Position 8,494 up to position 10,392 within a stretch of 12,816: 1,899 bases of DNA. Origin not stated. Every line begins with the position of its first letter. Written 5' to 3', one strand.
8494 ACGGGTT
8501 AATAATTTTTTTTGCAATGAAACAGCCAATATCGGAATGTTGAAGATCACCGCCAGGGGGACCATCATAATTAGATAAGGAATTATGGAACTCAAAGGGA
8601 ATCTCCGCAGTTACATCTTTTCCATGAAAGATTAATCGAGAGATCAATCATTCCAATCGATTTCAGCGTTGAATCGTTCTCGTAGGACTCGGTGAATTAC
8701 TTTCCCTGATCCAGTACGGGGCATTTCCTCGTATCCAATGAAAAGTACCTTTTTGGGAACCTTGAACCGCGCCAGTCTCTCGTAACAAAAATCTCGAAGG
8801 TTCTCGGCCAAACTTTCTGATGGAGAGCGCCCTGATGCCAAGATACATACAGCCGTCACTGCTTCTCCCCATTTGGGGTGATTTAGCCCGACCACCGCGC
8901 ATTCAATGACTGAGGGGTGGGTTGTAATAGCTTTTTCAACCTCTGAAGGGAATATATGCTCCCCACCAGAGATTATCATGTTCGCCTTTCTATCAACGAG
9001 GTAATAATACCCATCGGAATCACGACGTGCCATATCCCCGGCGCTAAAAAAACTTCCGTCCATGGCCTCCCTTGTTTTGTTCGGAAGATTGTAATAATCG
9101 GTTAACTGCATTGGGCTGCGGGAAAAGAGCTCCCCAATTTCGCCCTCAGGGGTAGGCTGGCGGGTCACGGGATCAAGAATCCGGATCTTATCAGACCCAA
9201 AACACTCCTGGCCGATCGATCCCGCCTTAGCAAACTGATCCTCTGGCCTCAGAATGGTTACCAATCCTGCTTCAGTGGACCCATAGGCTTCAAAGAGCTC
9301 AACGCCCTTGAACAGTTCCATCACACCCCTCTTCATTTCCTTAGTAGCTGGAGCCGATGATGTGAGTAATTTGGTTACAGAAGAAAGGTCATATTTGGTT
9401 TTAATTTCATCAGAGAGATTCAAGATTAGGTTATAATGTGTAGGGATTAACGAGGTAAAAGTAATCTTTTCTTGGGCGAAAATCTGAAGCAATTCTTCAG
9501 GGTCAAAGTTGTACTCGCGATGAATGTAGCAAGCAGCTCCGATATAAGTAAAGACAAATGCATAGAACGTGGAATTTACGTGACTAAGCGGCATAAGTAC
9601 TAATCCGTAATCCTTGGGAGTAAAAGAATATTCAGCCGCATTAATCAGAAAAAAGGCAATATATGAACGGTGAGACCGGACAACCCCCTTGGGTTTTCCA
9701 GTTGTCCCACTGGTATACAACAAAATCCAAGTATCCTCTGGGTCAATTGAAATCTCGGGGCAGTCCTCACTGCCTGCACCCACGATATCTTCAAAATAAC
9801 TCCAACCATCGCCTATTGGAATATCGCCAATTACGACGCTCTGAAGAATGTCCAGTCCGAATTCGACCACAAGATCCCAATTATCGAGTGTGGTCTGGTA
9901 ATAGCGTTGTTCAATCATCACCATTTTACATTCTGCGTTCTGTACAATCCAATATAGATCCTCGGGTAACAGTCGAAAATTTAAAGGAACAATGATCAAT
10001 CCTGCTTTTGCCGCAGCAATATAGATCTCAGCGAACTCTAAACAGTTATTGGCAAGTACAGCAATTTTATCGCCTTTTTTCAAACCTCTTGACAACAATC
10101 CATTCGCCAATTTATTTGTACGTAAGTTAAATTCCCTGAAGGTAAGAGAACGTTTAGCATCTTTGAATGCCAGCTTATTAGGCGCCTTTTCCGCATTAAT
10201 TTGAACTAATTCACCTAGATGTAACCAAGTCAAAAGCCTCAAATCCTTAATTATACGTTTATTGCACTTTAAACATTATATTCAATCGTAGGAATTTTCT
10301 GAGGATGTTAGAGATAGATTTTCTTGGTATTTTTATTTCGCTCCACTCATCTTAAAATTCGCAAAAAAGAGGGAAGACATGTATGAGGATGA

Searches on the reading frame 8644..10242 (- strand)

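Call 9: search_protein_families(library=pfam, proteins=[window:8644-10242:-], max_evalue=0.001)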
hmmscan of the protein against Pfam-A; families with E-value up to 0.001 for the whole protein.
window:8644-10242:- (532 aa): 3 families
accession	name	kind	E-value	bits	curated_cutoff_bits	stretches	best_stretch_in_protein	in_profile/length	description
PF00501.34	AMP-binding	-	1.1e-78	265.2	29.9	1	15-384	3-384/384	AMP-binding enzyme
PF13193.12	AMP-binding_C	-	5e-19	69.4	24.5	1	434-514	1-76/76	AMP-binding enzyme C-terminal domain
PF23562.2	AMP-binding_C_3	-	0.00068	20.4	20.8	0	422-529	4-117/124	AMP-binding enzyme C-terminal domain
